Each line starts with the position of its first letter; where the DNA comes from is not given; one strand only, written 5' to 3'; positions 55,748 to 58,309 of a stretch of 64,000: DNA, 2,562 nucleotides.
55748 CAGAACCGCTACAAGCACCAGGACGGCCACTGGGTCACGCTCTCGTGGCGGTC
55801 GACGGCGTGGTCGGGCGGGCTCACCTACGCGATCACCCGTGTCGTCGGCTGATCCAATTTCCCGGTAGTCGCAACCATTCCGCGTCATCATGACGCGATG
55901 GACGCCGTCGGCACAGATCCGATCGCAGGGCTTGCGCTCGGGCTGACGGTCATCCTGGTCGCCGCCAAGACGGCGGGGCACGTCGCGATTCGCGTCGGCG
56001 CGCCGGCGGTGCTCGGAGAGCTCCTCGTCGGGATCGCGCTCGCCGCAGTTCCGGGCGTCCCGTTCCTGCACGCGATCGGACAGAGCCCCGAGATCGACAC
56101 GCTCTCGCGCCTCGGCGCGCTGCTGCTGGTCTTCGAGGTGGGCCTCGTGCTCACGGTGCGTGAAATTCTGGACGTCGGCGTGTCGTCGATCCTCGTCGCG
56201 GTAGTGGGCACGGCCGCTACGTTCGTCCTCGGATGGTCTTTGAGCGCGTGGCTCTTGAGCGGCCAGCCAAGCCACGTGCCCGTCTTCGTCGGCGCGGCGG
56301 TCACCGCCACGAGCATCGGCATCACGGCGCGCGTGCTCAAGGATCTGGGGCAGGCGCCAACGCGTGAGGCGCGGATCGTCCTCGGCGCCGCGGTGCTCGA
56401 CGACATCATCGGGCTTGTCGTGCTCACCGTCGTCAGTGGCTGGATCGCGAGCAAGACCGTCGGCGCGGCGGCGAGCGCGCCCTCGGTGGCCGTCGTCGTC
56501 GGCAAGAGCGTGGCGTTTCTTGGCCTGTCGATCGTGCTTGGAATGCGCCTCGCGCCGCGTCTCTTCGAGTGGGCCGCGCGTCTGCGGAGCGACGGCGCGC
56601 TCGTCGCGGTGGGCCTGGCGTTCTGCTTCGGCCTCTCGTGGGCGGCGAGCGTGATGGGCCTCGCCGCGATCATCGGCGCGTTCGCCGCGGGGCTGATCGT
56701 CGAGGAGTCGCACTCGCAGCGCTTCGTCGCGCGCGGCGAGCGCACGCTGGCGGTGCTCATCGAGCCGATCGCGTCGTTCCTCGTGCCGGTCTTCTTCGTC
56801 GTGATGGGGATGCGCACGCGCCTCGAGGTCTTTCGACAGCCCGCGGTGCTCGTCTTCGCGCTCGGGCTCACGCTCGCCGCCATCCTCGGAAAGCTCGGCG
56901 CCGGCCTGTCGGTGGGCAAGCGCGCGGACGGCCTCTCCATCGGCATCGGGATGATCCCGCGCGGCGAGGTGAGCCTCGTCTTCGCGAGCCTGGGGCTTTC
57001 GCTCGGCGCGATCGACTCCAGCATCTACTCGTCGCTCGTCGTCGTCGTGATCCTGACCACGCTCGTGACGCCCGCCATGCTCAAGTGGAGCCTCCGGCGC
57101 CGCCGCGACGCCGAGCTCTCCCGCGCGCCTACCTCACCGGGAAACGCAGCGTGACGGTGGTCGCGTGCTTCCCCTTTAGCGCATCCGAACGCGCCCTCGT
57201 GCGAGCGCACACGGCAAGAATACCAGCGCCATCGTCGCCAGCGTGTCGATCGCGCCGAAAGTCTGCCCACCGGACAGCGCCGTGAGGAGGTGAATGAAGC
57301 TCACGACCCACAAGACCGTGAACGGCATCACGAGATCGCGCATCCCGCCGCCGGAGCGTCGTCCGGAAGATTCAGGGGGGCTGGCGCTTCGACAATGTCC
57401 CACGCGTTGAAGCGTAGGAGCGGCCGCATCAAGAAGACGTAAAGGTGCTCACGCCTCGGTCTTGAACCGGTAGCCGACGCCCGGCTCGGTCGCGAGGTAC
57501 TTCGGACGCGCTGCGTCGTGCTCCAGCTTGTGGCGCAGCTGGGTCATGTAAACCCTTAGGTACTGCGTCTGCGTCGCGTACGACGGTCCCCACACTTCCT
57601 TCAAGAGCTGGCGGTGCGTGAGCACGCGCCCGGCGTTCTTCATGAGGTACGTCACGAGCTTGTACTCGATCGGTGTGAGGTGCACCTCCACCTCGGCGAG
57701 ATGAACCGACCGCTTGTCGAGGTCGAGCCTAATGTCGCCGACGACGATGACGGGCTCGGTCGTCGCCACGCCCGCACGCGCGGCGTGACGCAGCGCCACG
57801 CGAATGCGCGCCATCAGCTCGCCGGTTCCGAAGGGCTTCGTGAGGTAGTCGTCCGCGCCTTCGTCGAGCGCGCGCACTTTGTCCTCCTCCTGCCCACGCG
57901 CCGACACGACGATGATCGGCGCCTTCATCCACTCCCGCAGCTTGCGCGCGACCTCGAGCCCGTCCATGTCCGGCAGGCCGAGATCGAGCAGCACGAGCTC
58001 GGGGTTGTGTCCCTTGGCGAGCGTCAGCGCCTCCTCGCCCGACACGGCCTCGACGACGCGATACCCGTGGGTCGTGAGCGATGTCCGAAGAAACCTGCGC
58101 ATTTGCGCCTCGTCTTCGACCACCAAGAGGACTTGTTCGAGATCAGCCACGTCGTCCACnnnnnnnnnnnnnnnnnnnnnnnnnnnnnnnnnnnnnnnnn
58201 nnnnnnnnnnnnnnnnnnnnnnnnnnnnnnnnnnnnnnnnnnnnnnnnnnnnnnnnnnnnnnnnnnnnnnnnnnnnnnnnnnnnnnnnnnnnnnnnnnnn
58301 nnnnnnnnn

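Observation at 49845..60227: kdpD and kdpE split by a 4.9-kb insert; no kdpFABC; kdpE divergent from kup with an 11-bp-period direct repeat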

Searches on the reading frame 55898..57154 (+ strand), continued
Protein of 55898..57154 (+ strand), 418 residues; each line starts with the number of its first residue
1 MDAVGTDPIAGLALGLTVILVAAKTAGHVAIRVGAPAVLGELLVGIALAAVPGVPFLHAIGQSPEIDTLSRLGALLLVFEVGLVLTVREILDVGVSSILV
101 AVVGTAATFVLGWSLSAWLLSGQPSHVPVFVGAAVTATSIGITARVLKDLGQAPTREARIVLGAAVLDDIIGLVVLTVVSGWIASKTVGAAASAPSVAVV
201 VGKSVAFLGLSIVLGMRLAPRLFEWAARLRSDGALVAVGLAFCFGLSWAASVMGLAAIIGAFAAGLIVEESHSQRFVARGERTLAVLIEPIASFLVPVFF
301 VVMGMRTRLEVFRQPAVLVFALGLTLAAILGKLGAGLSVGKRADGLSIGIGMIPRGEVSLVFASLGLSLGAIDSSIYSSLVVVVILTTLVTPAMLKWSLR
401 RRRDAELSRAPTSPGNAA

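Call 58: find_encoding_contigs(protein=P0122, flank=10000, max_places=3)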
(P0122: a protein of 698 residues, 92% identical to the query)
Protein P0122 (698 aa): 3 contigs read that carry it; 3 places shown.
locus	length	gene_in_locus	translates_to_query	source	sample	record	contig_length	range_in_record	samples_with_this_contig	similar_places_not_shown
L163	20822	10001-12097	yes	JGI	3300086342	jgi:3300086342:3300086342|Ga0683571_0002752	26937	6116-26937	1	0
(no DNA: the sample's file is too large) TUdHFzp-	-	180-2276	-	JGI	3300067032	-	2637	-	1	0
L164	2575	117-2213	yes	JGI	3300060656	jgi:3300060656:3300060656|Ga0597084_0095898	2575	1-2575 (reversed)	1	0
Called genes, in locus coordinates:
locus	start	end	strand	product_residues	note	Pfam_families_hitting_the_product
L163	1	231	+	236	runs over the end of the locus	PF00072:Response_reg, PF00486:Trans_reg_C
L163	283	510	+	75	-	-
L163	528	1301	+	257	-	PF02518:HATPase_c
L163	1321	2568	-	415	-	PF00999:Na_H_Exchanger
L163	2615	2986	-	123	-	PF00989:PAS, PF08448:PAS_4, PF13426:PAS_9 (weak), PF14598:PAS_11 (weak), PF08447:PAS_3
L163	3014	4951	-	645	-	PF02705:K_trans, PF22776:K_trans_C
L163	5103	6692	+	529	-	-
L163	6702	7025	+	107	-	-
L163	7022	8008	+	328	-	-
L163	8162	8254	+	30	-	PF09604:Potass_KdpF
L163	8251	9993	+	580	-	PF03814:KdpA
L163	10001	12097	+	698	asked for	PF00122:E1-E2_ATPase, PF00702:Hydrolase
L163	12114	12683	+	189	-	PF02669:KdpC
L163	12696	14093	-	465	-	PF10011:DUF2254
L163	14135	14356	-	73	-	-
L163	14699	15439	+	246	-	-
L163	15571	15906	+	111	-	-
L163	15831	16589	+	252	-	PF13581:HATPase_c_2 (weak), PF02518:HATPase_c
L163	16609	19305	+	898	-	PF02702:KdpD, PF00582:Usp (weak), PF13493:DUF4118, PF13185:GAF_2 (weak), PF13492:GAF_3, PF00512:HisKA, PF02518:HATPase_c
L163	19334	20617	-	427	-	-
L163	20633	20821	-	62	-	?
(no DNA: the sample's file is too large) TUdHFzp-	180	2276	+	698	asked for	PF00122:E1-E2_ATPase, PF00702:Hydrolase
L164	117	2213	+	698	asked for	PF00122:E1-E2_ATPase, PF00702:Hydrolase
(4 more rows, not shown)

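Call 59: find_encoding_contigs(protein=P0183, flank=10000, max_places=2)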
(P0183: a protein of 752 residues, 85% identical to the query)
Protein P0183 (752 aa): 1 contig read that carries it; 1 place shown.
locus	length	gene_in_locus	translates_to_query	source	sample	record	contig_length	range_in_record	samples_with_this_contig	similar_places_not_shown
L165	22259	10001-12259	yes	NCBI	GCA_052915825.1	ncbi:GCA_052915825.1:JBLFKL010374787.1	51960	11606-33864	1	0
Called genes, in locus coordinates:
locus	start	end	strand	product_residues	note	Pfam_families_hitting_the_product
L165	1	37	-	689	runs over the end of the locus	PF00270:DEAD, PF13401:AAA_22 (faint), PF00271:Helicase_C, PF03880:DbpA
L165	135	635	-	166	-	-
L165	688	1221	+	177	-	PF00106:adh_short, PF13561:adh_short_C2 (faint)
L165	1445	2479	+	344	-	PF00348:polyprenyl_synt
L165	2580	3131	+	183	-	-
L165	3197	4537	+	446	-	-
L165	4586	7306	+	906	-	PF02702:KdpD, PF00582:Usp (weak), PF13185:GAF_2 (faint), PF13493:DUF4118, PF13492:GAF_3, PF00512:HisKA, PF02518:HATPase_c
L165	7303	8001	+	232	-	PF00072:Response_reg, PF00486:Trans_reg_C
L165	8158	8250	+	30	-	PF09604:Potass_KdpF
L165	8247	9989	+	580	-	PF03814:KdpA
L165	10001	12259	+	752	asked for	PF00122:E1-E2_ATPase, PF00702:Hydrolase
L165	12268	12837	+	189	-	PF02669:KdpC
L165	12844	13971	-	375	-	PF13650:Asp_protease_2, PF13975:gag-asp_proteas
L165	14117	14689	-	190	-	-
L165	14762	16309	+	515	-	-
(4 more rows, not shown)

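Call 60: find_encoding_contigs(protein=P0186, flank=10000, max_places=2)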
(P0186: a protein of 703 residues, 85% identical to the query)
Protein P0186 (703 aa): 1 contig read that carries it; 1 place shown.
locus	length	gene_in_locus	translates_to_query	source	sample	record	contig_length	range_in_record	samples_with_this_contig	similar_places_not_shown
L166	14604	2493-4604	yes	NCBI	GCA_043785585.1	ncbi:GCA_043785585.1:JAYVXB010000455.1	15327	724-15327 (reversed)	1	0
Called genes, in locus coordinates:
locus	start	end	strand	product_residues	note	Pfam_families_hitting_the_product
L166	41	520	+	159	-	-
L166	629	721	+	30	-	PF09604:Potass_KdpF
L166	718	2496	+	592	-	PF03814:KdpA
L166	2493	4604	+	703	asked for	PF00122:E1-E2_ATPase, PF00702:Hydrolase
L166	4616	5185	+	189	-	PF02669:KdpC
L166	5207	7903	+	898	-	PF02702:KdpD, PF00582:Usp (weak), PF13493:DUF4118, PF13492:GAF_3, PF00512:HisKA, PF02518:HATPase_c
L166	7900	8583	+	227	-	PF00072:Response_reg, PF00486:Trans_reg_C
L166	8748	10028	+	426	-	PF02040:ArsB, PF03600:CitMHS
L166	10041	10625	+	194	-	PF13581:HATPase_c_2, PF02518:HATPase_c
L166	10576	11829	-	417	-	PF00999:Na_H_Exchanger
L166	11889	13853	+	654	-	PF02705:K_trans, PF22776:K_trans_C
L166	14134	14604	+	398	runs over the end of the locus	?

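Call 84: search_protein_families(library=pfam, proteins=[L163:528-1301:+, L163:283-510:+], max_evalue=0.001)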
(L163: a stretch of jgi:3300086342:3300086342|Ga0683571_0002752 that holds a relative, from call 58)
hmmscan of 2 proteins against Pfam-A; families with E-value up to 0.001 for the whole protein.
L163:528-1301:+ (257 aa): 2 families
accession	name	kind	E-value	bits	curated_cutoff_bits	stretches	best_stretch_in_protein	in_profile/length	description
PF02518.31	HATPase_c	-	2.9e-18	66.7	26.4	1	143-256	2-109/111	Histidine kinase-, DNA gyrase B-, and HSP90-like ATPase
PF13581.12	HATPase_c_2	-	0.00083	19.8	27.4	0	144-236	29-113/127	Histidine kinase-like ATPase domain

L163:283-510:+ (75 aa): 0 families

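Call 86: search_solved_structures(query=window:55898-57154:+, max_evalue=0.001)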
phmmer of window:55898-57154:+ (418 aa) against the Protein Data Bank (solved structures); distinct sequences matched with E-value up to 0.001: 3.
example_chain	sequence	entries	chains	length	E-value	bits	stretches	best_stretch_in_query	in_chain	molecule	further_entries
4bwz_A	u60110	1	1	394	1.6e-49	172.2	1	16-402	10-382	NA(+)/H(+) ANTIPORTER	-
5bz2_A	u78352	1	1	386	1.7e-49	172.2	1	16-399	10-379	Na(+)/H(+) antiporter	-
5bz3_A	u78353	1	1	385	2.9e-49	171.4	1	16-399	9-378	Na(+)/H(+) antiporter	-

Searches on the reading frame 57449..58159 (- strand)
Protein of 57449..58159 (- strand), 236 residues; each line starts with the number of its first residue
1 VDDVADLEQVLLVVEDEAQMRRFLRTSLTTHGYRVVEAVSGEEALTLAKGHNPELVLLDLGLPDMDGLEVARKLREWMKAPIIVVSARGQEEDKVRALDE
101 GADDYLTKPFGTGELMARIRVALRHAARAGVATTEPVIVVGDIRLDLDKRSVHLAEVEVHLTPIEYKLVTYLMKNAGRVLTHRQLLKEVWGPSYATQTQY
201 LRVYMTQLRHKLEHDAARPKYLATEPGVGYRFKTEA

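Call 3: search_protein_families(library=pfam, proteins=[window:57449-58159:-], max_evalue=0.01)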
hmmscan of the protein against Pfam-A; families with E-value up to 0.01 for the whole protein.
window:57449-58159:- (236 aa): 2 families
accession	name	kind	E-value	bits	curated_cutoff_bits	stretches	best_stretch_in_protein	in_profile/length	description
PF00072.30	Response_reg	-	6.5e-31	107.2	30.2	1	12-120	2-111/111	Response regulator receiver domain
PF00486.34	Trans_reg_C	-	4.5e-24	84.8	26.2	1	158-232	3-77/77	Transcriptional regulatory protein, C terminal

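Call 25: search_protein_families(library=ncbifam, proteins=[window:57449-58159:-], max_evalue=0.01)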
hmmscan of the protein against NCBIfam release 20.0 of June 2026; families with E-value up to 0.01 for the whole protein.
window:57449-58159:- (236 aa): 108 families (the best 25 are shown)
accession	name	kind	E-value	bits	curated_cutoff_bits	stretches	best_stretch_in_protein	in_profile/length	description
NF007820.0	PRK10529.1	equivalog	6.2e-83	277.6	325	1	11-232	4-223/225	two-component system response regulator KdpE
NF045944.1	ResRegRpaBCyano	equivalog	3.9e-59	199.8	330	1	12-233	1-228/229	response regulator transcription factor RpaB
NF040689.1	MtrAB_MtrA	equivalog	1e-57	195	300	1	11-231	1-217/219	MtrAB system response regulator MtrA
TIGR02154.1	PhoB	equivalog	6.2e-57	192.5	296.2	1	9-232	3-225/226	phosphate regulon transcriptional regulator PhoB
NF040534.1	resp_reg_YycF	equivalog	4.3e-54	183.2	340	1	11-234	3-229/231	response regulator YycF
NF033117.2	vanR_ACDEGLN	exception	2.9e-49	167.7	350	1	11-231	1-224/226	VanR-ABDEGLN family response regulator transcription factor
NF041733.1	resp_reg_CseB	equivalog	9.7e-49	165.8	350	1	11-233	3-227/228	two-component system response regulator CseB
TIGR01387.1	cztR_silR_copR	subfamily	5.1e-48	163.6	279.2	1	11-231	1-217/218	heavy metal response regulator transcription factor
NF008296.0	PRK11083.1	equivalog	1.1e-46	159.1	273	1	10-233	5-226/228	two-component system response regulator CreB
NF053854.1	RespRegPhoBBctds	equivalog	2.2e-46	158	270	1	11-233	1-225/225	two-component system response regulator PhoB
NF033120.0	vanR_FM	exception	5.2e-45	153.9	460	1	11-233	6-230/231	vancomycin resistance response regulator transcription factor, VanR-F/VanR-M family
NF045991.1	RespRegCtrARhodob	equivalog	1.3e-44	152.6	350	1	11-233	3-222/224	response regulator transcription factor CtrA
NF007005.1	PRK09468.1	equivalog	1.3e-43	149.2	331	1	9-233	4-232/237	osmolarity response regulator transcription factor OmpR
NF007928.2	PRK10643.1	equivalog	6.7e-42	143.6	330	1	11-231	3-215/216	two-component system response regulator PmrA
NF041734.1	resp_reg_RppA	equivalog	8.9e-41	139.7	250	1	11-233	3-228/229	two-component system response regulator RppA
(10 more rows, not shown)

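Call 33: find_related_loci(query=window:57449-58159:-, collection=metagenome_contigs, flank=10000)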
Query window:57449-58159:- (236 aa) in metagenome_contigs; peptide patterns used: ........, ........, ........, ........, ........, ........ (x = any residue, [..] = any of these).
600 stretches matched a pattern (row limit reached: there are more); 580 encode a relative of the query (tblastn E <= 1e-3); the best 80 are kept; 80 distinct loci.
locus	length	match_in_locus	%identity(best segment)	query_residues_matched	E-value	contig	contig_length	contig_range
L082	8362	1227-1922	73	4-235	3e-114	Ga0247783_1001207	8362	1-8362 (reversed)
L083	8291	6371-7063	71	4-234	2e-108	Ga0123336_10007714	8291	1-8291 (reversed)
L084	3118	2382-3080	64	3-235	2e-104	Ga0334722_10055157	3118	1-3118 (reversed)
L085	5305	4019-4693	67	10-236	6e-99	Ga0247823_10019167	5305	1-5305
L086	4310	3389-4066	65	10-235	3e-99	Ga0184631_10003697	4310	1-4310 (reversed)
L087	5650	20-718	62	1-233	7e-99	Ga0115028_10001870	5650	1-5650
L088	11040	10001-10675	64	11-235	2e-98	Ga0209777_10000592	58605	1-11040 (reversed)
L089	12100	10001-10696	64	4-235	1e-98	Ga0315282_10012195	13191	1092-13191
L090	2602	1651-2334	62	8-235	5e-101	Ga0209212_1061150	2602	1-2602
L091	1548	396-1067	65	11-236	2e-104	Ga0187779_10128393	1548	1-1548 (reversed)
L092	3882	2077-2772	62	4-235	4e-98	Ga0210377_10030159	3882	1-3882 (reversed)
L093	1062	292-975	63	4-233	8e-105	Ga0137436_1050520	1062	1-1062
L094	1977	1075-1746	64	10-235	3e-101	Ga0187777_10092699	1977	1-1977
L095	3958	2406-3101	62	4-235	4e-96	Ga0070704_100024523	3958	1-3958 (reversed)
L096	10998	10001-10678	63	10-235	3e-95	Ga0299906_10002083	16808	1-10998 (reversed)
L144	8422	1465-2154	62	4-235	6e-85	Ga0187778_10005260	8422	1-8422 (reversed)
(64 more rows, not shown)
